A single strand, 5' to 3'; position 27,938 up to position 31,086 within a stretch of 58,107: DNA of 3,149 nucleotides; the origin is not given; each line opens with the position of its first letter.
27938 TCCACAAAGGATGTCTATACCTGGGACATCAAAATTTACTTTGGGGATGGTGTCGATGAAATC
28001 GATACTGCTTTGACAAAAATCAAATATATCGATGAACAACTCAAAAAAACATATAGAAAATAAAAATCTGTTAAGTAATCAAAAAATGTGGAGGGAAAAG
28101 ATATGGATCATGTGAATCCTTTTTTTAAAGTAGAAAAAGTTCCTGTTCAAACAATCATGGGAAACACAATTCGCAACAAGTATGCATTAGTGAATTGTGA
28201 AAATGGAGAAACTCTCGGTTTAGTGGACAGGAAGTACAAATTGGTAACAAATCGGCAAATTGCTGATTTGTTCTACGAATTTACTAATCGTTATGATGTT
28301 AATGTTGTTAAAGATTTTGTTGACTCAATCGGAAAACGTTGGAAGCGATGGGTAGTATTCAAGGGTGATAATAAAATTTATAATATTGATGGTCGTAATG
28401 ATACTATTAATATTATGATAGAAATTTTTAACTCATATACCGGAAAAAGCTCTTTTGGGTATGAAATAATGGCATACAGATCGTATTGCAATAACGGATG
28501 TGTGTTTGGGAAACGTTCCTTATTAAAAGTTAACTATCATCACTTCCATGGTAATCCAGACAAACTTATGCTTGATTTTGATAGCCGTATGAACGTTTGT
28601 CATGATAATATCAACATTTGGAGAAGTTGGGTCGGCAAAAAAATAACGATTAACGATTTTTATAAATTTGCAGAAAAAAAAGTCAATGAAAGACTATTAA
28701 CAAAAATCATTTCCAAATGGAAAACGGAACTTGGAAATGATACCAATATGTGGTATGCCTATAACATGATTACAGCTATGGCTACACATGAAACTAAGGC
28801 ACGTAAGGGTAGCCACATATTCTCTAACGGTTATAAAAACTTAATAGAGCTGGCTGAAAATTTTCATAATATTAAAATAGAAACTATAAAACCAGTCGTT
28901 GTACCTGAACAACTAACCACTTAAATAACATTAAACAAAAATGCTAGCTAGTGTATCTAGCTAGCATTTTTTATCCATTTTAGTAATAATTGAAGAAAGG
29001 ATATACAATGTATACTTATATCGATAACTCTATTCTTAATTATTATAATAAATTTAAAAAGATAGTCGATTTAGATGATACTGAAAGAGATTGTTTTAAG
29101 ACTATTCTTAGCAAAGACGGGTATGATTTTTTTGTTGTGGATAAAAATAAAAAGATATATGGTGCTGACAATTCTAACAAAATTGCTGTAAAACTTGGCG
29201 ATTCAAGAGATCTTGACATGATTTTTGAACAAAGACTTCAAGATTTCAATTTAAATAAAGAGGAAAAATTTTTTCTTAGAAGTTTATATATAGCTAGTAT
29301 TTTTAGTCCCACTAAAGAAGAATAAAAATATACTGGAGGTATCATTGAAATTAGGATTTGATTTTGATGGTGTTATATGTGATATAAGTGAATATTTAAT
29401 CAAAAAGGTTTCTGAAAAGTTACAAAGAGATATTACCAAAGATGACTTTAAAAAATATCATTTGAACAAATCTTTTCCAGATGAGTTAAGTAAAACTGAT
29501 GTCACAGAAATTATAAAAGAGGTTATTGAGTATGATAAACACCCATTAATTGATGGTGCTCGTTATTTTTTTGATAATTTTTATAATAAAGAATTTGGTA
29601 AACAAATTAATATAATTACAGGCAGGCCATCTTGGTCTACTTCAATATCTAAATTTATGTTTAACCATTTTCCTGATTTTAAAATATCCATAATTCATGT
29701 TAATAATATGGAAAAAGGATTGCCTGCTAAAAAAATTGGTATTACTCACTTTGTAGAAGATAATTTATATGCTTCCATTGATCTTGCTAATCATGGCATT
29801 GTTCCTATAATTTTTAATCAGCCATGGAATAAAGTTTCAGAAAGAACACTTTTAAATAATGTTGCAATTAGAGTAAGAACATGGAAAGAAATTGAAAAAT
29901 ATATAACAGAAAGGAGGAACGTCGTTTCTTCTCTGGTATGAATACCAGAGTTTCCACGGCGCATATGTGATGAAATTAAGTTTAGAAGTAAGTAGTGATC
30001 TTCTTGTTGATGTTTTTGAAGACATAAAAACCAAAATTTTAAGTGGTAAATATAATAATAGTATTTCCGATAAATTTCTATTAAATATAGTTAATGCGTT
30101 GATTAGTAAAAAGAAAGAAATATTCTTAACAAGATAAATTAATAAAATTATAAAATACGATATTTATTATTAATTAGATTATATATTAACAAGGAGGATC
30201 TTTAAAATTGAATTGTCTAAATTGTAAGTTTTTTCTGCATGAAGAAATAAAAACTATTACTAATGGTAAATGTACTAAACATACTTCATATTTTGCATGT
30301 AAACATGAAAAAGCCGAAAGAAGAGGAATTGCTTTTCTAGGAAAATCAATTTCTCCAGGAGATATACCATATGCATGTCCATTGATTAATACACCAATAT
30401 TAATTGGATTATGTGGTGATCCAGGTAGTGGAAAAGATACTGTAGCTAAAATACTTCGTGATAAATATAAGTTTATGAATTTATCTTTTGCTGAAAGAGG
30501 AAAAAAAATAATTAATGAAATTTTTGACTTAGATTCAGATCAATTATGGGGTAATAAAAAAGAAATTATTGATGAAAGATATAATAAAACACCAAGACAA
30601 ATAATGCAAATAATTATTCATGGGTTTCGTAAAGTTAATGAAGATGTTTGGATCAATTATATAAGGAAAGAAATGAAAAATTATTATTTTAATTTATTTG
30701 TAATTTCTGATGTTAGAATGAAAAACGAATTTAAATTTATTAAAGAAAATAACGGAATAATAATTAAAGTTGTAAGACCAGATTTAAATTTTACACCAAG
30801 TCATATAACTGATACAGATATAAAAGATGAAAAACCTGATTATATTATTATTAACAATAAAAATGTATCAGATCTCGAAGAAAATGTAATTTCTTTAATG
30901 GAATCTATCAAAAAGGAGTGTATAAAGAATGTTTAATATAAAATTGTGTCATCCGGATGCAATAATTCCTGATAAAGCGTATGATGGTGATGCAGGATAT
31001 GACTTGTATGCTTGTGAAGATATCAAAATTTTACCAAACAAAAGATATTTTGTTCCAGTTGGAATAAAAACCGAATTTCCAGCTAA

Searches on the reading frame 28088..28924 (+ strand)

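Call 56: search_protein_families(library=pfam, proteins=[window:28088-28924:+], max_evalue=0.001)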
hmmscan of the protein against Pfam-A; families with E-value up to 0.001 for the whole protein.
window:28088-28924:+ (278 aa): 1 family
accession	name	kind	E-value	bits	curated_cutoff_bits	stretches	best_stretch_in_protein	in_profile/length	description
PF06067.16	DUF932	-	4.6e-11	43.4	23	1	43-242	2-216/227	Domain of unknown function (DUF932)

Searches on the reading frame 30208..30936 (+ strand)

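Call 56: search_protein_families(library=pfam, proteins=[window:30208-30936:+], max_evalue=0.001)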
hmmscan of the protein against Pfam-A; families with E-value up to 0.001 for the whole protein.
window:30208-30936:+ (242 aa): 3 families
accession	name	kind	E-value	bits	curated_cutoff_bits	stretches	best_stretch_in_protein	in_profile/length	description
PF21448.3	DNMK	-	8.5e-17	62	27.1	1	130-225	131-231/232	Deoxynucleotide monophosphate kinase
PF04275.20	P-mevalo_kinase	-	7.1e-06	26.4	33.8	1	69-181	2-111/114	Phosphomevalonate kinase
PF13238.12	AAA_18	-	8.3e-06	26.7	29.4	1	66-160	1-88/128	AAA domain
